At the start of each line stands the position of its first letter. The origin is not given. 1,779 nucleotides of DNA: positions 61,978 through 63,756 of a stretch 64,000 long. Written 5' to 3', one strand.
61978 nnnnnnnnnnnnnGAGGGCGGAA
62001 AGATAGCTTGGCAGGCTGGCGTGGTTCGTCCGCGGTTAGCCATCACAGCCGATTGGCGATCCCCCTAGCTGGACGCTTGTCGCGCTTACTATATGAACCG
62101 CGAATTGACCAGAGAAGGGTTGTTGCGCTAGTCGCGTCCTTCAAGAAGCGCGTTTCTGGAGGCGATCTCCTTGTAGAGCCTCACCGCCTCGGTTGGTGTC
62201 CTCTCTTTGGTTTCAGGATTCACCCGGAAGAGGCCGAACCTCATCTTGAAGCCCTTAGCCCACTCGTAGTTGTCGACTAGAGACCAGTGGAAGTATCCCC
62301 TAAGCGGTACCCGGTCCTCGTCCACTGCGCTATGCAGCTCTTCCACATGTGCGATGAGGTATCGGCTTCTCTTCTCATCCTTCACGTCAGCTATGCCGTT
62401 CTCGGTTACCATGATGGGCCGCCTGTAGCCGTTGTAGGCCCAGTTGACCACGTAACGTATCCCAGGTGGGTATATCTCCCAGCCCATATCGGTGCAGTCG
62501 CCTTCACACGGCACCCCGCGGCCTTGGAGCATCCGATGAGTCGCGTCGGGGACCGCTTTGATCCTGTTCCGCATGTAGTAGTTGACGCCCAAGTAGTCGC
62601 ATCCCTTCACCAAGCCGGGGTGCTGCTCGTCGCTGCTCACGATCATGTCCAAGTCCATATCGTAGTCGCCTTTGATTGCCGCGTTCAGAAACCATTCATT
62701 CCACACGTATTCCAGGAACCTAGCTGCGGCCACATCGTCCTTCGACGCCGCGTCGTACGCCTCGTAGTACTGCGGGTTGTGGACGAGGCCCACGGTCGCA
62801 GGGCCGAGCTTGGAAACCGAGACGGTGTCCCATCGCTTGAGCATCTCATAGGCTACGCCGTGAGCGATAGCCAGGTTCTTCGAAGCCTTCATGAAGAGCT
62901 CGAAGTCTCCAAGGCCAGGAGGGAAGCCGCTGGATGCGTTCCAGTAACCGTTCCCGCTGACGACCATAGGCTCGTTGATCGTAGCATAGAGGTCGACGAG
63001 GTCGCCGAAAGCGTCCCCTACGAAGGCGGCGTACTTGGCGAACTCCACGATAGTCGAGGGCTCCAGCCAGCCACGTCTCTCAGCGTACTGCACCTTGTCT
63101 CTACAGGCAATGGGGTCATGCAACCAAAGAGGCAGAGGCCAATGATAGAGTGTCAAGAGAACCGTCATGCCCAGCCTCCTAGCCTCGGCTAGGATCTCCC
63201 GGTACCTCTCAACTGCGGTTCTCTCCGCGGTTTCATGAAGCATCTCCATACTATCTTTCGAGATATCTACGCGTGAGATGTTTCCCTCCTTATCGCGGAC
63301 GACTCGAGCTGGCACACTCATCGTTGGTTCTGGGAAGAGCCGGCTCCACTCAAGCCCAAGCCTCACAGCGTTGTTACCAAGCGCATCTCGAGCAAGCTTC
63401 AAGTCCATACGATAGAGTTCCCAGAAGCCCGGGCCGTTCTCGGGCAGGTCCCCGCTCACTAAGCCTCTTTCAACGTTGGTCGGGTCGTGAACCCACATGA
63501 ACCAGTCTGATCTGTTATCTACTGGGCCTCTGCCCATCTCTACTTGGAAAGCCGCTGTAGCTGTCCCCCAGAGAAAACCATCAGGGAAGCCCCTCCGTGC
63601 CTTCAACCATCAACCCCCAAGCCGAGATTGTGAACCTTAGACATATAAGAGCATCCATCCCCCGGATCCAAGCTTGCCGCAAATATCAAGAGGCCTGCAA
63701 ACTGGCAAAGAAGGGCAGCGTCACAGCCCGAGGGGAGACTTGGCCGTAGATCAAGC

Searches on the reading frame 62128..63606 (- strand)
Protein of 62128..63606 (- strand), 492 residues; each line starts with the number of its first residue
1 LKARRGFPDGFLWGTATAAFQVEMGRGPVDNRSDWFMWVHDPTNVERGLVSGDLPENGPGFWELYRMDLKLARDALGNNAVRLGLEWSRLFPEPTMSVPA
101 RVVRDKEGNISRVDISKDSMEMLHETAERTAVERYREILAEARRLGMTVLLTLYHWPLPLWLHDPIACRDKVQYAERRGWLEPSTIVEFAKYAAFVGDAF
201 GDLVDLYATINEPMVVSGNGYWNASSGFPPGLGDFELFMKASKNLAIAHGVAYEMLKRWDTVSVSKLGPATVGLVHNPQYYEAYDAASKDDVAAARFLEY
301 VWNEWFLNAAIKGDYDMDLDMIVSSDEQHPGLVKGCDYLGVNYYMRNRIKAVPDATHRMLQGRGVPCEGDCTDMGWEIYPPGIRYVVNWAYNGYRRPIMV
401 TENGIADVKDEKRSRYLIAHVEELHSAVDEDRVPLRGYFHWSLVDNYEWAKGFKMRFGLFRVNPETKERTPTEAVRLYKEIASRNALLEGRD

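Call 23: search_protein_families(library=pfam, proteins=[window:62128-63606:-], max_evalue=0.001)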
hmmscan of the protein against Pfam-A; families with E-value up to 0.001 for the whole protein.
window:62128-63606:- (492 aa): 1 family
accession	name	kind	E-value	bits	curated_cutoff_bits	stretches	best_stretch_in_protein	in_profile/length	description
PF00232.24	Glyco_hydro_1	-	1.9e-77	261.1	22.6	2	131-485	96-451/453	Glycosyl hydrolase family 1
